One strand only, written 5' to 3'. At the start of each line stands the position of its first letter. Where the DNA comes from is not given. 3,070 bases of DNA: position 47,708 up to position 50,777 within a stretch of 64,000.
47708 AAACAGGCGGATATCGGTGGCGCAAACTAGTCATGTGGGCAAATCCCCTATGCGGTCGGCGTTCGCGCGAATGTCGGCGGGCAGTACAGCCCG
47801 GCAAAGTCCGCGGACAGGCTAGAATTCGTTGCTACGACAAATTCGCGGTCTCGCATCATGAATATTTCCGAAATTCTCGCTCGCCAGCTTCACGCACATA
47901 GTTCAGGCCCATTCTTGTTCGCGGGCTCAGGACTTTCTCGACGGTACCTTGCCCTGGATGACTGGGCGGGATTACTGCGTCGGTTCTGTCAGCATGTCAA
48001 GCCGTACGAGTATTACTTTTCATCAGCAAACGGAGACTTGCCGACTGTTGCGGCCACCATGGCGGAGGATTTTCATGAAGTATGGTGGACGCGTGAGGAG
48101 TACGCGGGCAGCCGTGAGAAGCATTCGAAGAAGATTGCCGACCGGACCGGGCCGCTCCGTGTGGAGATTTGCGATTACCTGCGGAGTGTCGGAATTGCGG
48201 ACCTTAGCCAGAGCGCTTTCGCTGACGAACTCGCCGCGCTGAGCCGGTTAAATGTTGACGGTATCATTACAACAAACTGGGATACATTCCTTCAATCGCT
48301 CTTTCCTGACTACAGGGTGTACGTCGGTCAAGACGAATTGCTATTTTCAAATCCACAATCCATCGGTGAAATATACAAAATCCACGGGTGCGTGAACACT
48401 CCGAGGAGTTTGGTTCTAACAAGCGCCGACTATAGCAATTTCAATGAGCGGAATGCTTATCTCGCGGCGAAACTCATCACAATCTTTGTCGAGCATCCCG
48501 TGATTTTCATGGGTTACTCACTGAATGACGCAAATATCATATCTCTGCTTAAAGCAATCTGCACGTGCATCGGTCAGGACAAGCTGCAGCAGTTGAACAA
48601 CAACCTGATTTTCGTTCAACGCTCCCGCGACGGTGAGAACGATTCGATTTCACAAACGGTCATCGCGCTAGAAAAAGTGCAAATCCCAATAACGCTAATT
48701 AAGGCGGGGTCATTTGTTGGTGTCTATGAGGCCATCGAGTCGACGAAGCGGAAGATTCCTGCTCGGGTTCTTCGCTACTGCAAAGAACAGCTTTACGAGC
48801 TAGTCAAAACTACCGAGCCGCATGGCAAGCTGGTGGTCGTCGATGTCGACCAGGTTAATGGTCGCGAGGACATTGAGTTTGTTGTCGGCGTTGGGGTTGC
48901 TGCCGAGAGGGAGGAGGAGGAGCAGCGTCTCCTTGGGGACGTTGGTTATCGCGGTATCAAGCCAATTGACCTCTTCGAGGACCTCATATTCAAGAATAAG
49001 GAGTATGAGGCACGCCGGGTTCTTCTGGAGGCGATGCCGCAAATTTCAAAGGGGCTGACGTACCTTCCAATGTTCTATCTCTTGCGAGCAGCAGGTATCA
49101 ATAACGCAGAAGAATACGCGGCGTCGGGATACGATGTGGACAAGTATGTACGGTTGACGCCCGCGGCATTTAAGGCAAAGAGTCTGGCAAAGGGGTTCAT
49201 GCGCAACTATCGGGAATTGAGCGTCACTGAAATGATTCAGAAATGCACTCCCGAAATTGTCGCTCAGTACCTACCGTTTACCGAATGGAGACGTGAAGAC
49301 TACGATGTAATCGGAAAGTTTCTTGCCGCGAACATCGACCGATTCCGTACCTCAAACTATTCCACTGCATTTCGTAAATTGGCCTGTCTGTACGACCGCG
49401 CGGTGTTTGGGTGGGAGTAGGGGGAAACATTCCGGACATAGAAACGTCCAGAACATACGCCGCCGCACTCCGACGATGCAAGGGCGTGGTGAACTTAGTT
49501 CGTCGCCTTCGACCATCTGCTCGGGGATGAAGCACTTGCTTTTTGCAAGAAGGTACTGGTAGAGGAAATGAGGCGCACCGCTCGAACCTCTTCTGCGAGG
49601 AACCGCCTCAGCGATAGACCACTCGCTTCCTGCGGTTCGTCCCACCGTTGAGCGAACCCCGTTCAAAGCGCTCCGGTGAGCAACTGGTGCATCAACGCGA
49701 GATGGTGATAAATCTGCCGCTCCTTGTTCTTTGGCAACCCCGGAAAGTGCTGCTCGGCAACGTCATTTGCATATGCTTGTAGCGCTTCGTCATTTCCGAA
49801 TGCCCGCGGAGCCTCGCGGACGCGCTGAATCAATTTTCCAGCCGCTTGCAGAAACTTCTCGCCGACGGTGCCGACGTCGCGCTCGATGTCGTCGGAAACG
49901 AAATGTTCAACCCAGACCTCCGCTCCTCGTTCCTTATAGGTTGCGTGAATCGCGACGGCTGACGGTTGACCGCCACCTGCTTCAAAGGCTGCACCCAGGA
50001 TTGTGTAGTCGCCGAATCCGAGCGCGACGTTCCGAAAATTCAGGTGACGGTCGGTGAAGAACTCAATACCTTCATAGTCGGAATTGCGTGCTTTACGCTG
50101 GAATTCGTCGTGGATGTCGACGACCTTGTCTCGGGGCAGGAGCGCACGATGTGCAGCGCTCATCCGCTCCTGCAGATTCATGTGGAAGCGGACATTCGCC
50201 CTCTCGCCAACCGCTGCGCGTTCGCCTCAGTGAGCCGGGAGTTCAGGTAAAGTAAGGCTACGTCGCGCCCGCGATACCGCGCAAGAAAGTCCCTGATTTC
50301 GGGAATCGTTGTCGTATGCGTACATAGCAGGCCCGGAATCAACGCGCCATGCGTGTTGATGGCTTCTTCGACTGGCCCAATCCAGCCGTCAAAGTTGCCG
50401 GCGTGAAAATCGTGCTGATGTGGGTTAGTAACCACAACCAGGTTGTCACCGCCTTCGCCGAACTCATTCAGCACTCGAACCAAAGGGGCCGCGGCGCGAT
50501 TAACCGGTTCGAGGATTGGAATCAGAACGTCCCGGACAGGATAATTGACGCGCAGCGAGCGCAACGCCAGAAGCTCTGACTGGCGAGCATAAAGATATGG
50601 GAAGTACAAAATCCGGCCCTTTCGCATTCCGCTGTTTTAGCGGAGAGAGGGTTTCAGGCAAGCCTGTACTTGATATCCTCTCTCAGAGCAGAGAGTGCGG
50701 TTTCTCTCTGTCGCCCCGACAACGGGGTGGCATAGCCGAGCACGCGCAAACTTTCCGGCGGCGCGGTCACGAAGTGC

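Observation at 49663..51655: sce7726-like PD-(D/E)xK protein + sce7725/T4-beta-protein-like gene: candidate undescribed defence operon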

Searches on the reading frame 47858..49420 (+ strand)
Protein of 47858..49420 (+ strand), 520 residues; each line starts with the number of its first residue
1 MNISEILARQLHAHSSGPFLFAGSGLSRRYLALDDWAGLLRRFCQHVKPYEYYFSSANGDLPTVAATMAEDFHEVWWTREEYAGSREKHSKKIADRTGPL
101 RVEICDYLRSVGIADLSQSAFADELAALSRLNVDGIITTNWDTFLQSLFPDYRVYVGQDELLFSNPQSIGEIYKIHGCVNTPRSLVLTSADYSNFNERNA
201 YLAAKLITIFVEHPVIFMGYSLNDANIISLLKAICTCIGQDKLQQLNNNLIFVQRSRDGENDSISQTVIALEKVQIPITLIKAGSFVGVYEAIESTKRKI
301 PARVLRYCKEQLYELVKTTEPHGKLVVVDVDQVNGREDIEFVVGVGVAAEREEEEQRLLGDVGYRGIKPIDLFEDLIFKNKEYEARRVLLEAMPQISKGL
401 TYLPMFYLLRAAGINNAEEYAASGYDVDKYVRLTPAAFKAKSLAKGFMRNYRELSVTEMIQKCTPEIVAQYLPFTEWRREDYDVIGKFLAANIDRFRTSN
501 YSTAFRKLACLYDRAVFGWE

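Call 3: search_protein_families(library=pfam, proteins=[window:47858-49420:+], max_evalue=0.01)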
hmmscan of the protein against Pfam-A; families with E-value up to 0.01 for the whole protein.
window:47858-49420:+ (520 aa): 1 family
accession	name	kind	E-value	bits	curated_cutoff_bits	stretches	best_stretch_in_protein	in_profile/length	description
PF13289.12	SIR2_2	-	4.6e-23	82.3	24.5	1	135-257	2-124/141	SIR2-like domain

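Call 4: search_protein_families(library=ncbifam, proteins=[window:47858-49420:+], max_evalue=0.01)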
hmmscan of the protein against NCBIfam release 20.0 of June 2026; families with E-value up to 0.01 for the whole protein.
window:47858-49420:+ (520 aa): 1 family
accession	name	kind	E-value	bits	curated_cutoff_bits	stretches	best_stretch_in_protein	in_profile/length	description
NF041819.1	Dsr2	equivalog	0.00072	17.7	1400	1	136-242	116-224/1215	anti-phage defense-associated sirtuin Dsr2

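Call 5: search_protein_families(library=padloc, proteins=[window:47858-49420:+], max_evalue=0.01)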
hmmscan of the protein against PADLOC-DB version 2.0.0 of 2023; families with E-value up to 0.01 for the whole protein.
window:47858-49420:+ (520 aa): 10 families
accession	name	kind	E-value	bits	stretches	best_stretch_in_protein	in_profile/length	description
PDLC04968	PDC-S25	-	2.4e-183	608.9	1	1-518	8-515/517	-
PDLC04967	PDC-S25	-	3.5e-45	153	2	92-329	107-344/528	-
PDLC00407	ThsA1|ThsA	-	4.4e-17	59.9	1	121-242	91-216/478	STALD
PDLC00409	ThsA1|ThsA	-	4.5e-14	50.4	1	121-242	92-217/242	STALD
PDLC04166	Dsr1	-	2.4e-10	36.8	1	134-229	122-215/1227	-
PDLC03856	LmuA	-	2e-08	31.8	1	126-233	108-216/433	-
PDLC04167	Dsr1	-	4.9e-05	19.2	1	124-266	110-256/1248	-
PDLC02184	Dsr2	-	0.00098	15.2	1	136-227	121-214/1222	-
PDLC02419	Aga_SIR2-PNTD1-PNTD2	-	0.0027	14.5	1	194-323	185-308/558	Class I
PDLC01861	CARF3--CARF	-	0.006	13.9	0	192-272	43-120/260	-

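Call 63: find_related_loci(query=window:47858-49420:+, collection=metagenome_contigs, flank=6000)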
Query window:47858-49420:+ (520 aa) in metagenome_contigs; peptide patterns used: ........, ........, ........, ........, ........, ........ (x = any residue, [..] = any of these).
184 stretches matched a pattern; 114 encode a relative of the query (tblastn E <= 1e-3); the best 80 are kept; 80 distinct loci.
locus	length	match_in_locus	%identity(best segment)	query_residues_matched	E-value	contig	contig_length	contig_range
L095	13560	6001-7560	85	1-520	0e+0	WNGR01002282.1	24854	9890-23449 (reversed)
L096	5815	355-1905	51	1-519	0e+0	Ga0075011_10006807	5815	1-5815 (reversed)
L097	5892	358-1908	51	1-519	0e+0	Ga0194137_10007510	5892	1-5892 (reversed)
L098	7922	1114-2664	51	1-519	0e+0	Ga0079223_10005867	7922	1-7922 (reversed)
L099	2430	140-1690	52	1-519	0e+0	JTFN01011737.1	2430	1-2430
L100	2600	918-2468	50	1-519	0e+0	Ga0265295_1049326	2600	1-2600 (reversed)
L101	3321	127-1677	50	1-519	0e+0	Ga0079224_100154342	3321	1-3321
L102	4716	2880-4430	50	1-519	0e+0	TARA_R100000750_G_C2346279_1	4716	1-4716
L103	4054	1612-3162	50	1-519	0e+0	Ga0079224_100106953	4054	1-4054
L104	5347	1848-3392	52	2-519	0e+0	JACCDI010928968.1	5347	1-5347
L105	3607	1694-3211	51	11-519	0e+0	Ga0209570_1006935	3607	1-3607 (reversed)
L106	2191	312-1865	50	1-520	0e+0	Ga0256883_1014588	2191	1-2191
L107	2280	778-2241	51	15-504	0e+0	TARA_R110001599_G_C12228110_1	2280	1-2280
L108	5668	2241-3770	51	7-519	2e-176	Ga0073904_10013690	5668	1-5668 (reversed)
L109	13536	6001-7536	49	7-519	8e-173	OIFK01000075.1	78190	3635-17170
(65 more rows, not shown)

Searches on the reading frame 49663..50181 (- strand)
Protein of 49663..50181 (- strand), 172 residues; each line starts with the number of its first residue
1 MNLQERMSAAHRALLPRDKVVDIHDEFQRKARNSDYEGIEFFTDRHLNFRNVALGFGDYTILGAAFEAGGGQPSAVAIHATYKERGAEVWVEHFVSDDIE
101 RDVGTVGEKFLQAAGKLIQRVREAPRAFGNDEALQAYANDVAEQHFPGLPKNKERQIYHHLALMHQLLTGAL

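Call 3: search_protein_families(library=pfam, proteins=[window:49663-50181:-], max_evalue=0.01)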
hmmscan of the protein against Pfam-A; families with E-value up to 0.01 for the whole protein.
window:49663-50181:- (172 aa): 0 families

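Call 4: search_protein_families(library=ncbifam, proteins=[window:49663-50181:-], max_evalue=0.01)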
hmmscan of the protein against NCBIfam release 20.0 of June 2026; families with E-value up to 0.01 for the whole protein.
window:49663-50181:- (172 aa): 1 family
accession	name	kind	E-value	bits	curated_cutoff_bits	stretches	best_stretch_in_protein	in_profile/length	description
NF033831.1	sce7725_fam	subfamily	2.6e-45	155.5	60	1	3-168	145-312/312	sce7725 family protein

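Call 5: search_protein_families(library=padloc, proteins=[window:49663-50181:-], max_evalue=0.01)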
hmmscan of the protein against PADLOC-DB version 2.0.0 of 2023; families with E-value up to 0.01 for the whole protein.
window:49663-50181:- (172 aa): 0 families

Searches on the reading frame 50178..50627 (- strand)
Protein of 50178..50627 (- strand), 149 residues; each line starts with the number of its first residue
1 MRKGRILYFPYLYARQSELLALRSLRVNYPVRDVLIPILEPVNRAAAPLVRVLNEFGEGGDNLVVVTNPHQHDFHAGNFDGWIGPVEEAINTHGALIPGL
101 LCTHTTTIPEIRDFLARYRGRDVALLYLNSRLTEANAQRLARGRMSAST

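Call 3: search_protein_families(library=pfam, proteins=[window:50178-50627:-], max_evalue=0.01)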
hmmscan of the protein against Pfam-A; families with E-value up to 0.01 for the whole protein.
window:50178-50627:- (149 aa): 0 families

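Call 4: search_protein_families(library=ncbifam, proteins=[window:50178-50627:-], max_evalue=0.01)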
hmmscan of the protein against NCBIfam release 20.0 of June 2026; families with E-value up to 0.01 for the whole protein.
window:50178-50627:- (149 aa): 1 family
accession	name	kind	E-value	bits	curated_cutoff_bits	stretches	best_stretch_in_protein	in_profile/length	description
NF033831.1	sce7725_fam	subfamily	4.4e-19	69.3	60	1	8-136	1-129/312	sce7725 family protein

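Call 5: search_protein_families(library=padloc, proteins=[window:50178-50627:-], max_evalue=0.01)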
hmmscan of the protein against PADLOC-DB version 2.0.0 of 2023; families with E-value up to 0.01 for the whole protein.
window:50178-50627:- (149 aa): 0 families
